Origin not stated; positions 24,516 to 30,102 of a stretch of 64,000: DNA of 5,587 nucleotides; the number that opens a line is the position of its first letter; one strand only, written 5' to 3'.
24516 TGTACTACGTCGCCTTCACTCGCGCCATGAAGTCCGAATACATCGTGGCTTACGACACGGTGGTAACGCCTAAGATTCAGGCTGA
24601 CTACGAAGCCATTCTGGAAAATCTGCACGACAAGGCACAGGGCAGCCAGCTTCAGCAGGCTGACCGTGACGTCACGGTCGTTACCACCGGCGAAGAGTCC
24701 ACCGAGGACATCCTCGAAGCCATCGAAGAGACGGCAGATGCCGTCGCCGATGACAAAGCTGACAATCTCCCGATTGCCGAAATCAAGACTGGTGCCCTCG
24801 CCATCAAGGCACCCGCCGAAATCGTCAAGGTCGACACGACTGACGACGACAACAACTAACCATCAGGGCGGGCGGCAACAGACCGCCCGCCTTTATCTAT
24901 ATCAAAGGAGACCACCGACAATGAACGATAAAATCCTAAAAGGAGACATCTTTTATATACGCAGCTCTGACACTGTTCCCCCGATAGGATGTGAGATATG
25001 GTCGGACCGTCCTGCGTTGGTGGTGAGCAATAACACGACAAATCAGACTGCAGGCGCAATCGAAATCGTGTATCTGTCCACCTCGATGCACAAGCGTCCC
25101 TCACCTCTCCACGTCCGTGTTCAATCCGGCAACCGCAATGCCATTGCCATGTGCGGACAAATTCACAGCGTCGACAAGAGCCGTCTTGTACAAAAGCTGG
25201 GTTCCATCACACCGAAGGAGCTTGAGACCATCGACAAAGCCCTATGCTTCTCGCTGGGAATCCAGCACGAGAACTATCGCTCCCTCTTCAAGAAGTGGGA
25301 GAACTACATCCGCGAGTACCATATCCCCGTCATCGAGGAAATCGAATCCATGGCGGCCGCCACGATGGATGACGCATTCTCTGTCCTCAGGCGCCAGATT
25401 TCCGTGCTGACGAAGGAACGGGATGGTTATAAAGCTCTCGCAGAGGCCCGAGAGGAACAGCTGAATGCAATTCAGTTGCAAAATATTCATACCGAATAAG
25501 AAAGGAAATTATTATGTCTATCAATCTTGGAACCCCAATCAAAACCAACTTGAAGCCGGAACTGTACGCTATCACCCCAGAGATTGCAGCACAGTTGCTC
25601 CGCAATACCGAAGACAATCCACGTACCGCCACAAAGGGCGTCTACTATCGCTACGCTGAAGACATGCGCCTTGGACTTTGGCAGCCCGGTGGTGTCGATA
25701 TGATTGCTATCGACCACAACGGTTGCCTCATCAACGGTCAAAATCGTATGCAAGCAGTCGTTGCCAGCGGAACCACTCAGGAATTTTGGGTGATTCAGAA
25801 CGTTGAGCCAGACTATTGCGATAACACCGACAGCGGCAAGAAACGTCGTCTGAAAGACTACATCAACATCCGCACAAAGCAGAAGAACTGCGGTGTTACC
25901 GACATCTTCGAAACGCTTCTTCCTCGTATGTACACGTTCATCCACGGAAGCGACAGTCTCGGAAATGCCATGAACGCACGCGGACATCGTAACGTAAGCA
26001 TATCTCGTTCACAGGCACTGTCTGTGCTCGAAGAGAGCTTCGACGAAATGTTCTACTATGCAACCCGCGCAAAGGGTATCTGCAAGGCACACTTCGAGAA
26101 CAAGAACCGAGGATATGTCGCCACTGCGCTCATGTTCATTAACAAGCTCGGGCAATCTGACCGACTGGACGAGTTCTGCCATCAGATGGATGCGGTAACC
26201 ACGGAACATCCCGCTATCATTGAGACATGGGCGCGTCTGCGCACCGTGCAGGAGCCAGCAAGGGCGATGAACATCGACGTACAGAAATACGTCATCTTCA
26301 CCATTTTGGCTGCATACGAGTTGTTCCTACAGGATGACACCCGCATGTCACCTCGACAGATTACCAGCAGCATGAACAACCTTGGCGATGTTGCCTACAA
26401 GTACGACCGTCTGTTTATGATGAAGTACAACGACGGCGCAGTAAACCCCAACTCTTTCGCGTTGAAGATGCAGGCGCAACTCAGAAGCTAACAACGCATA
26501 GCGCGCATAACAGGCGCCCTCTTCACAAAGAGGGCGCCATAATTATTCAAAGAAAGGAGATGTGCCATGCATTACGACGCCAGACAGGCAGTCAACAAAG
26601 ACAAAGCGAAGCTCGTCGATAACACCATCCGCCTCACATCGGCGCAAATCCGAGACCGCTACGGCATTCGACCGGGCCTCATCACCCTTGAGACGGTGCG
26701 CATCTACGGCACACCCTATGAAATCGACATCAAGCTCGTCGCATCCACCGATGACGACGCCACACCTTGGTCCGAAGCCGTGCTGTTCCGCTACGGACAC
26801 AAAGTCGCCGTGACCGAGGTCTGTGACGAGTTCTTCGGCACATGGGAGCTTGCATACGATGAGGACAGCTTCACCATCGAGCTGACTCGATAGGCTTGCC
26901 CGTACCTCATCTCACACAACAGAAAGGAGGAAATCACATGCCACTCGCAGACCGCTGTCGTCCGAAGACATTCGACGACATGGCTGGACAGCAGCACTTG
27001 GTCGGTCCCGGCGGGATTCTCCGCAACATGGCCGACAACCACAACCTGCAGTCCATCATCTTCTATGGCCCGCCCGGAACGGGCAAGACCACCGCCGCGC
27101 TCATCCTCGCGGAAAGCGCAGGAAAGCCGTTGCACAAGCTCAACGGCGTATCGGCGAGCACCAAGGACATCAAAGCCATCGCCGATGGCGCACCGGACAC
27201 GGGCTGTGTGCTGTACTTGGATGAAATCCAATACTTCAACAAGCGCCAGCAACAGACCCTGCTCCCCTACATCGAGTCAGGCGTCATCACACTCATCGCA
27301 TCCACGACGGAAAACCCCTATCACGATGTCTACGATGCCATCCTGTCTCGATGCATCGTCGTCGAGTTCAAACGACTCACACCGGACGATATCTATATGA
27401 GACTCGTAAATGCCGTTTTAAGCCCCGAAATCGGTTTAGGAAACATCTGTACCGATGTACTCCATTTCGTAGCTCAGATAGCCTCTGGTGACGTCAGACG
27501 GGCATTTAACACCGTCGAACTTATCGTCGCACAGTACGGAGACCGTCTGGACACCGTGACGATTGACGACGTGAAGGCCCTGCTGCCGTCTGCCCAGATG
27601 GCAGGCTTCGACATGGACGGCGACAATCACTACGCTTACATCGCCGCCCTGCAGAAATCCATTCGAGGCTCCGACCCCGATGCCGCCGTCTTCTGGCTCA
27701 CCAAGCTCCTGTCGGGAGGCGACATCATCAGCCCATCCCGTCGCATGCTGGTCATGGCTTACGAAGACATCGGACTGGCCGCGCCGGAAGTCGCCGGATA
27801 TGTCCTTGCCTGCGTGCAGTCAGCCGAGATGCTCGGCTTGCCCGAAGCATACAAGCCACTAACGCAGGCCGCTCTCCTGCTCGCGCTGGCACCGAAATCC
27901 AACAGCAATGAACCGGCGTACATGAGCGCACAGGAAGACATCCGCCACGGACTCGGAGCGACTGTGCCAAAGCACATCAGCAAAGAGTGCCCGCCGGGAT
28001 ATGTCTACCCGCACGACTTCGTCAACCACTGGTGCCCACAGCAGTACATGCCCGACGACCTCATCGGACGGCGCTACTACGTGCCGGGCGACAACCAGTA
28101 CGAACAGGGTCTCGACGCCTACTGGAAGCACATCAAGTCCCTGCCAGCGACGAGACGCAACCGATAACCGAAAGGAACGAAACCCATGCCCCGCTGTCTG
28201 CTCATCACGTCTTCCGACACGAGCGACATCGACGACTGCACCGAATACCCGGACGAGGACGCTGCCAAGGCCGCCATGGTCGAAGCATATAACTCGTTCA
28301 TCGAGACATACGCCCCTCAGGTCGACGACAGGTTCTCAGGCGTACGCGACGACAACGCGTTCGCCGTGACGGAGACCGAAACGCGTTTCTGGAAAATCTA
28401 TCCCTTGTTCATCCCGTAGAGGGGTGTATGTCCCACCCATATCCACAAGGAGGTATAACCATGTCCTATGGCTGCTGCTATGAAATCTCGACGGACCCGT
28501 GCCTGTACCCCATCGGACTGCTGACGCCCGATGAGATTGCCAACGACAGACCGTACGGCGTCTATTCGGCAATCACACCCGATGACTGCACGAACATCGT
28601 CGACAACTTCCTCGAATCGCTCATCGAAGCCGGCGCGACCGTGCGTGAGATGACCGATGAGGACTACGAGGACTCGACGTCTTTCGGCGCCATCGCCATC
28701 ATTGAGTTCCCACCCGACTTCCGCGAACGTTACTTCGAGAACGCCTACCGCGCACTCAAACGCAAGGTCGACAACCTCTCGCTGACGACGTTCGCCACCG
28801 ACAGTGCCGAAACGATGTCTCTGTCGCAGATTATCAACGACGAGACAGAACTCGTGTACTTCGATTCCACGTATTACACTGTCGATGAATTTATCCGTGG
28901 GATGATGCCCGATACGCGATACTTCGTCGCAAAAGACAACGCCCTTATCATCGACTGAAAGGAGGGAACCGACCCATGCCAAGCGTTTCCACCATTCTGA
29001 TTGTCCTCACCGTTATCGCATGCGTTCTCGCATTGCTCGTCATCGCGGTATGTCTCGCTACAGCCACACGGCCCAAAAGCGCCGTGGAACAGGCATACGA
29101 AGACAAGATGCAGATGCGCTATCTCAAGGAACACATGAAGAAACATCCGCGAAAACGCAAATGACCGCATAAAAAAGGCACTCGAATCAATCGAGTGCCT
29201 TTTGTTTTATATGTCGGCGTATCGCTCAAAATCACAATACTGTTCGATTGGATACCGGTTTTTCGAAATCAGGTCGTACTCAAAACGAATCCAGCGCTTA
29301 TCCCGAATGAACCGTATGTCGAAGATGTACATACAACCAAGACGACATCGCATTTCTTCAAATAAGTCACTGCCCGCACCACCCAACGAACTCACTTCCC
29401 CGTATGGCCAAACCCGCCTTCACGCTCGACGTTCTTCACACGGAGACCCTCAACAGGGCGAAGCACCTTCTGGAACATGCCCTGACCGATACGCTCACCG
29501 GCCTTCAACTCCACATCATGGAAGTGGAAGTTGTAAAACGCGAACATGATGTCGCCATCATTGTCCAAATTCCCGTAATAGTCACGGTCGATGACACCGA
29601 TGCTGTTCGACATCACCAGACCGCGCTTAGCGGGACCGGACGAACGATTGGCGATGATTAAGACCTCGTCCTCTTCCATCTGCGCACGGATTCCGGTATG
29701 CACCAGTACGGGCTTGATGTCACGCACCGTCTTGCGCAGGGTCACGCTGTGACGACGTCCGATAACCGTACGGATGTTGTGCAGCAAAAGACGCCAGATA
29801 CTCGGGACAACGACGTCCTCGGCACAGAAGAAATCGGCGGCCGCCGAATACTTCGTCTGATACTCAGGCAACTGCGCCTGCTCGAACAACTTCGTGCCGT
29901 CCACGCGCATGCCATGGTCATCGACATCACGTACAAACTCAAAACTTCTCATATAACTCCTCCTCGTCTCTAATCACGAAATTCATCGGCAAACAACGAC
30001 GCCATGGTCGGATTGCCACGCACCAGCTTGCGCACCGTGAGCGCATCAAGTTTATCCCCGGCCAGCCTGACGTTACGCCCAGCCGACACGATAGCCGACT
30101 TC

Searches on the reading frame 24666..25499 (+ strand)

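Call 17: search_protein_families(library=pfam, proteins=[window:24666-25499:+], max_evalue=0.001)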
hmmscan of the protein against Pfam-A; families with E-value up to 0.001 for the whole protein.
window:24666-25499:+ (277 aa): 1 family
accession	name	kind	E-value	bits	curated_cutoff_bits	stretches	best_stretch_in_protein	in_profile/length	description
PF02452.23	PemK_toxin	-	2e-19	70.2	23.1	1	92-196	2-108/109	PemK-like, MazF-like toxin of type II toxin-antitoxin system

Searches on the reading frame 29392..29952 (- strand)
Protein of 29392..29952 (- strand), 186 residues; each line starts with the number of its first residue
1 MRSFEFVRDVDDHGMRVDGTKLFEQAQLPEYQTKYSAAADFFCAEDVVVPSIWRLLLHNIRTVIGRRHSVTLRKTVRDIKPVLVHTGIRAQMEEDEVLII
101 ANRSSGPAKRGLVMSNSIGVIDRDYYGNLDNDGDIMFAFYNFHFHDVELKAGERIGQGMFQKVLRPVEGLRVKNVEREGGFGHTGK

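Call 18: search_protein_families(library=pfam, proteins=[window:29392-29952:-], max_evalue=0.001)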
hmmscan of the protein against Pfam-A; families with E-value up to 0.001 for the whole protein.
window:29392-29952:- (186 aa): 2 families
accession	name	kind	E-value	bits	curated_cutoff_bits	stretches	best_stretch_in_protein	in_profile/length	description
PF00692.24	dUTPase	-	8.3e-11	42.2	22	1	76-185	26-129/129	dUTPase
PF22769.1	DCD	-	0.00067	20.2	27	1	82-162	79-152/153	dCTP deaminase-like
